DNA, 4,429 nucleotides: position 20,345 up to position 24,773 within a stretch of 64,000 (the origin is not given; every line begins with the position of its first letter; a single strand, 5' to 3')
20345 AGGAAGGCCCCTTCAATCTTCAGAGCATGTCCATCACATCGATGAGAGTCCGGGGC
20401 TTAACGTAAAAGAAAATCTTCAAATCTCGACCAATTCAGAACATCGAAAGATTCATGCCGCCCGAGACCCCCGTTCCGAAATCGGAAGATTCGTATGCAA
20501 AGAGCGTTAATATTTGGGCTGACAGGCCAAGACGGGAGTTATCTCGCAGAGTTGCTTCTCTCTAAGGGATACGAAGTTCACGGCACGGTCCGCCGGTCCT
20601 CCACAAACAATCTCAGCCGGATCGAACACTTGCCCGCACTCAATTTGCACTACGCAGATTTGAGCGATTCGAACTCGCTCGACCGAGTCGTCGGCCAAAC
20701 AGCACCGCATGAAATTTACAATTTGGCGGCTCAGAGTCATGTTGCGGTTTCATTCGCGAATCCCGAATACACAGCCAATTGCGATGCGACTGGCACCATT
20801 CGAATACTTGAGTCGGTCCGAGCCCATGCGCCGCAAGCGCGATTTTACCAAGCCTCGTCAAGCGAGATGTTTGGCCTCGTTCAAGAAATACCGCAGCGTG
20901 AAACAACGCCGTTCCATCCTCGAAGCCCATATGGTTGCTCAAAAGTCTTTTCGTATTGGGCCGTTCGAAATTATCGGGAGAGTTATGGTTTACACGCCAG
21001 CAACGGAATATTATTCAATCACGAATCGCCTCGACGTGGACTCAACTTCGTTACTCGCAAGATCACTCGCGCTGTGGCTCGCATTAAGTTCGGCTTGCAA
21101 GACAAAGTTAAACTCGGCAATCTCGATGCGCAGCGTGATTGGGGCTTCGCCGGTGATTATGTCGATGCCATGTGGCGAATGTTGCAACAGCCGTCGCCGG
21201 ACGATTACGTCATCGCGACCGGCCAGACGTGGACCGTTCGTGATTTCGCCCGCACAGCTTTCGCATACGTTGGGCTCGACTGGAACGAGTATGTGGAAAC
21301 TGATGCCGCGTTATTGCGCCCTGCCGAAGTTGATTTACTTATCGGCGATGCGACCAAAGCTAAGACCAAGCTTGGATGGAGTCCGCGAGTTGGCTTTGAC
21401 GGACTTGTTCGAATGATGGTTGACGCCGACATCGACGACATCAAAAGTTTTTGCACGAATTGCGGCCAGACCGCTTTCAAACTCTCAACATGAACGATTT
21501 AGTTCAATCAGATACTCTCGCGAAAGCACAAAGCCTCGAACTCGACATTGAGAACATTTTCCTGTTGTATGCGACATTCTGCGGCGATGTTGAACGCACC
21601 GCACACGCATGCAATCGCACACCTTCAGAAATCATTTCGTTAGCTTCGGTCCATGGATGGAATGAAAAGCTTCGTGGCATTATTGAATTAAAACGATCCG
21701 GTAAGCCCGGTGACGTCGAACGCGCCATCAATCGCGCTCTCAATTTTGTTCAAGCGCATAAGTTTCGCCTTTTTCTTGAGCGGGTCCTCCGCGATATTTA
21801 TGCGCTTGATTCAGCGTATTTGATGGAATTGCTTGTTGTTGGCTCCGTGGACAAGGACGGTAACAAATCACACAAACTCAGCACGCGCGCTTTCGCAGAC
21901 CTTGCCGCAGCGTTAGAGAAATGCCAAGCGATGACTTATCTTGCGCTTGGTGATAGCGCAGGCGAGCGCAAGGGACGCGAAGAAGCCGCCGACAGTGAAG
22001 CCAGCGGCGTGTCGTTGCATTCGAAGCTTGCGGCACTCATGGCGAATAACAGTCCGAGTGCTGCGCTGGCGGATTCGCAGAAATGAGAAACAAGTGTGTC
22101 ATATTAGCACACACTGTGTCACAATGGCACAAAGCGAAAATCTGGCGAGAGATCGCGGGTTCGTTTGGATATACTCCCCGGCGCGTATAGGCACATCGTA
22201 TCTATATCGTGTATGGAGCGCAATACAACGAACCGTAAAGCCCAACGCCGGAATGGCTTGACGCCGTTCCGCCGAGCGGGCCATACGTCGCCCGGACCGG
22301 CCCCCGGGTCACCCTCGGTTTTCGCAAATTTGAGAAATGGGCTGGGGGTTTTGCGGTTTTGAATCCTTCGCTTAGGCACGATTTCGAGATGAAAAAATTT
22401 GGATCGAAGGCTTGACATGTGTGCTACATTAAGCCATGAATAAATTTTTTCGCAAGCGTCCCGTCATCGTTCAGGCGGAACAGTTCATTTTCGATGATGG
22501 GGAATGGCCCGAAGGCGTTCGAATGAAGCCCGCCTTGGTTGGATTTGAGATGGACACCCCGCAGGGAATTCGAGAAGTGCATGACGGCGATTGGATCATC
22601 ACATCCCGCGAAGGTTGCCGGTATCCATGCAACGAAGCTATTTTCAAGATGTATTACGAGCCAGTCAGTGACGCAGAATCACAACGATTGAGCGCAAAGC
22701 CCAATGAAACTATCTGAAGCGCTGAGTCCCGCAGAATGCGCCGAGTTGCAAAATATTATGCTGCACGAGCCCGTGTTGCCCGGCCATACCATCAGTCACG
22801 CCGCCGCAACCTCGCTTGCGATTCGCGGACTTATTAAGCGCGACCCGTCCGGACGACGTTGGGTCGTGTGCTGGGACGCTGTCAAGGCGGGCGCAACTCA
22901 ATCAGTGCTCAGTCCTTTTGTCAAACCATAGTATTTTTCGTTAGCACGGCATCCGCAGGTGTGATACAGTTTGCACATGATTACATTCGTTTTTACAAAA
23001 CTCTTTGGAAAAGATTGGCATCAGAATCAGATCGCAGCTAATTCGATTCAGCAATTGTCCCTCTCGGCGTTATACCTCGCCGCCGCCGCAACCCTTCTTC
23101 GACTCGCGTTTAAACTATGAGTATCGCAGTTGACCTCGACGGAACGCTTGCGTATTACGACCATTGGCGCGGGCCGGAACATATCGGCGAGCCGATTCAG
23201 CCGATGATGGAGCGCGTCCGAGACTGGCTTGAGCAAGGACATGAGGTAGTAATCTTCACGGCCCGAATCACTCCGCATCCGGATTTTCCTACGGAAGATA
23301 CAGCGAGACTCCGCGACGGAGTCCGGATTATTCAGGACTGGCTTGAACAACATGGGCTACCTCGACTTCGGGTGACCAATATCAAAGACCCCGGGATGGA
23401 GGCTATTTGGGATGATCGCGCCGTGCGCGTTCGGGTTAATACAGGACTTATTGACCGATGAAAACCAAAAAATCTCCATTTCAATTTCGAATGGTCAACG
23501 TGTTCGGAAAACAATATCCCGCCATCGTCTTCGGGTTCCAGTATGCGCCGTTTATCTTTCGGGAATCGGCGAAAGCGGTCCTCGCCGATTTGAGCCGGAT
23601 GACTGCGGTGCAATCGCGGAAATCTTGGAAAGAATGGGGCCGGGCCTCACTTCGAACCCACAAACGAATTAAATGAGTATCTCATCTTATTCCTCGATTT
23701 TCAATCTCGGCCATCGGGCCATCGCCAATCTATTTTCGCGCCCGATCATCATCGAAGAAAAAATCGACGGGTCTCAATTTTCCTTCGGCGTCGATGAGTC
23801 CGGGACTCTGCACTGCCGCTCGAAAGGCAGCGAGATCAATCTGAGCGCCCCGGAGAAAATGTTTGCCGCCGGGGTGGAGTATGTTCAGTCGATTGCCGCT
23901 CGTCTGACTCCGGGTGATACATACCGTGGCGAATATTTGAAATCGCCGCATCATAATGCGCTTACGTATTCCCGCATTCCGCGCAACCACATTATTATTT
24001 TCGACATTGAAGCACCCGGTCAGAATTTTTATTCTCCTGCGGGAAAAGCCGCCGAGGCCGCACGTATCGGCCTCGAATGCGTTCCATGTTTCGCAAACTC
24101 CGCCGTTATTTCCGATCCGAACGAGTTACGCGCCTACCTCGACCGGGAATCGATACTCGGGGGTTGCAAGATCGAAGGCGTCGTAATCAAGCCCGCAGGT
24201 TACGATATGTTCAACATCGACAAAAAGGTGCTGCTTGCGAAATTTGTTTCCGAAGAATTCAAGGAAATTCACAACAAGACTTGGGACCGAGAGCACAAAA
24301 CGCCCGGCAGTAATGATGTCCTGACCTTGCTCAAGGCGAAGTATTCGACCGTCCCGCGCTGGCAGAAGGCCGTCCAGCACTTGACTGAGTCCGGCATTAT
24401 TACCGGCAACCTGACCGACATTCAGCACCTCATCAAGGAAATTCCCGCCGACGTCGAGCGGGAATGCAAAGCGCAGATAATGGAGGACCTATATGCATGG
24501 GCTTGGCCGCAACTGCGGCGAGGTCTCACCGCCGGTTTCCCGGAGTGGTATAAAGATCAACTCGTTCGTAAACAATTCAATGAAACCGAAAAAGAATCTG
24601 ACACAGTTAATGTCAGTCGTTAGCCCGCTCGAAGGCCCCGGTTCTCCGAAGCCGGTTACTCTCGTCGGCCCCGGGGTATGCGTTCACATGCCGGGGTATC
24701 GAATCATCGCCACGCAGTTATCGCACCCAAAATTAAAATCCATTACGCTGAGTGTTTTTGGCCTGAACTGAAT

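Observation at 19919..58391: Conserved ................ motif abutting nine rightward gene starts: T7-promoter-like core and leaderless geometry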

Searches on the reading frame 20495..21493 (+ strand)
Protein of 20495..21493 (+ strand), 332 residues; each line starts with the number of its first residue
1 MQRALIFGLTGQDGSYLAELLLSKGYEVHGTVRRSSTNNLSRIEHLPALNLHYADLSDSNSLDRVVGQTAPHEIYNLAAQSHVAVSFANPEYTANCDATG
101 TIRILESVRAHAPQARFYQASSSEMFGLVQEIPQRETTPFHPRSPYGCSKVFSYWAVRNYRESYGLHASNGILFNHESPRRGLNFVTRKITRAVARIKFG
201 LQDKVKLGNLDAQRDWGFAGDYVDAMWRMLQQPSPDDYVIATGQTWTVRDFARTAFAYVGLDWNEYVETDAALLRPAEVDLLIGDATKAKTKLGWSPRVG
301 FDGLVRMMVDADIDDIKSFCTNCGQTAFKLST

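Call 19: search_protein_families(library=pfam, proteins=[window:20552-21493:+], max_evalue=0.01)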
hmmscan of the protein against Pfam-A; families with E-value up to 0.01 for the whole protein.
window:20552-21493:+ (313 aa): 3 families
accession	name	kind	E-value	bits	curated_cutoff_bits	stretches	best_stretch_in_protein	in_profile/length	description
PF16363.11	GDP_Man_Dehyd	-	2.1e-124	415.7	27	1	2-289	17-332/332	GDP-mannose 4,6 dehydratase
PF01370.27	Epimerase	-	3.1e-65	220.4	20.9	1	2-222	18-240/240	NAD dependent epimerase/dehydratase family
PF04321.23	RmlD_sub_bind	-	1.5e-06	27.9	27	1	26-144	26-142/287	RmlD substrate binding domain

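Call 58: find_related_loci(query=window:20495-21493:+, collection=genome_contigs, flank=1000)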
Query window:20495-21493:+ (332 aa) in genome_contigs; peptide patterns used: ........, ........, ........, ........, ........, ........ (x = any residue, [..] = any of these).
600 stretches matched a pattern (row limit reached: there are more); 594 encode a relative of the query (tblastn E <= 1e-3); the best 80 are kept; 80 distinct loci.
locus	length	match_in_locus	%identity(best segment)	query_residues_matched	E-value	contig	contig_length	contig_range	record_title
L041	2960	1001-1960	67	2-313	5e-149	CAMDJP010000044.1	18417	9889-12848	MAG: Akkermansia muciniphila isolate TE-11nov19-118 genome assembly, contig: TE-11nov19-C4525, whole genome shotgun sequ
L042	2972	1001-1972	66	2-317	1e-148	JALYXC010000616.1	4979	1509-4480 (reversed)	MAG: Verrucomicrobiota bacterium isolate KAP bin3 SD1490-92_k127_731333, whole genome shotgun sequence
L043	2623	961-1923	66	1-313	2e-153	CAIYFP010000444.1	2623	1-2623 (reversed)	MAG: uncultured Verrucomicrobia bacterium isolate LaPlata-b_bin-1236 genome assembly, contig: bin-1236:444/632, whole ge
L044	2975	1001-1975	66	2-314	8e-145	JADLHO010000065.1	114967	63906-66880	MAG: Planctomycetota bacterium isolate SJ480 c_000000237813, whole genome shotgun sequence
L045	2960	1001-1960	66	1-312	2e-144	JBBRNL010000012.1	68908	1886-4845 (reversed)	MAG: Chthoniobacterales bacterium isolate La1_metabat2.161 LA1C_B2.161_k141_2387505L_68908_cov_62.9742, whole genome sho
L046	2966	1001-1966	65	2-314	2e-143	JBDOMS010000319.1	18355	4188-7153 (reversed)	MAG: Pirellulales bacterium isolate FK190211_WC_24_26_27_29_metabat1_scaf2bin.063 NODE_2193_length_18355_cov_1.555629, w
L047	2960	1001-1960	66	1-312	4e-142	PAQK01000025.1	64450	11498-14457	MAG: Gemmatimonadetes bacterium isolate SP138 161844, whole genome shotgun sequence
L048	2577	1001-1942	66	2-314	2e-144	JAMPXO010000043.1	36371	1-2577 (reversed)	MAG: Vicinamibacteria bacterium isolate R2F_R2FSRR_metabat.34 R2F_C566, whole genome shotgun sequence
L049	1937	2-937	66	10-313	5e-145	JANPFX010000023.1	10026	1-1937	MAG: Acidimicrobiia bacterium isolate VAR_69_metabat_87 VAR_69_k141_926160, whole genome shotgun sequence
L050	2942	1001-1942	66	2-314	4e-140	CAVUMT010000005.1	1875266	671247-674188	MAG: uncultured Acidobacteriota bacterium isolate MFD06229.bin.3.208 genome assembly, contig: contig_2240, whole genome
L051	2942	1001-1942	65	2-314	4e-140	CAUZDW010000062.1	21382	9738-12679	MAG: Vicinamibacteria bacterium isolate CB27_Tmax.17 genome assembly, contig: Ga0310121_10001784, whole genome shotgun s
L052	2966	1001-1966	65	2-314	1e-139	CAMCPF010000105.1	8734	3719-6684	MAG: Candidatus Kuenenia stuttgartiensis isolate MiE-22jul19-175 genome assembly, contig: MiE-22jul19-C7801, whole genom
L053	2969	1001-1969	63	1-313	1e-139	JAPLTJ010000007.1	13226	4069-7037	MAG: Verrucomicrobiia bacterium isolate LacPavin_0419_WC53_MAG_45_28 LacPavin_0419_WC53_scaffold_87544, whole genome sho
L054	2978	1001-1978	64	1-314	9e-139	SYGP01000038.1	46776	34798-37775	MAG: Planctomycetia bacterium isolate F1-60-MAGs104 F1-60__c473877, whole genome shotgun sequence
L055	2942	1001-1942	65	1-313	3e-138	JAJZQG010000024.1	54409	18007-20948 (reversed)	MAG: Myxococcales bacterium isolate SKS1.bin3 NODE_957_length_54409_cov_2.173317, whole genome shotgun sequence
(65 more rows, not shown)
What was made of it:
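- Tried and rejected: Best hits of 66-67% are spread over several phyla, which is uninformative (call 58).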

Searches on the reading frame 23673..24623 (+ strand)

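Call 19: search_protein_families(library=pfam, proteins=[window:23673-24623:+], max_evalue=0.01)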
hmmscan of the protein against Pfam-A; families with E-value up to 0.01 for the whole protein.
window:23673-24623:+ (316 aa): 1 family
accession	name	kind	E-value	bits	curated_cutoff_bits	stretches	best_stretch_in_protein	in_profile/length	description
PF09414.15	RNA_ligase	-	4.2e-10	40.5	27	1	24-178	2-161/171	RNA ligase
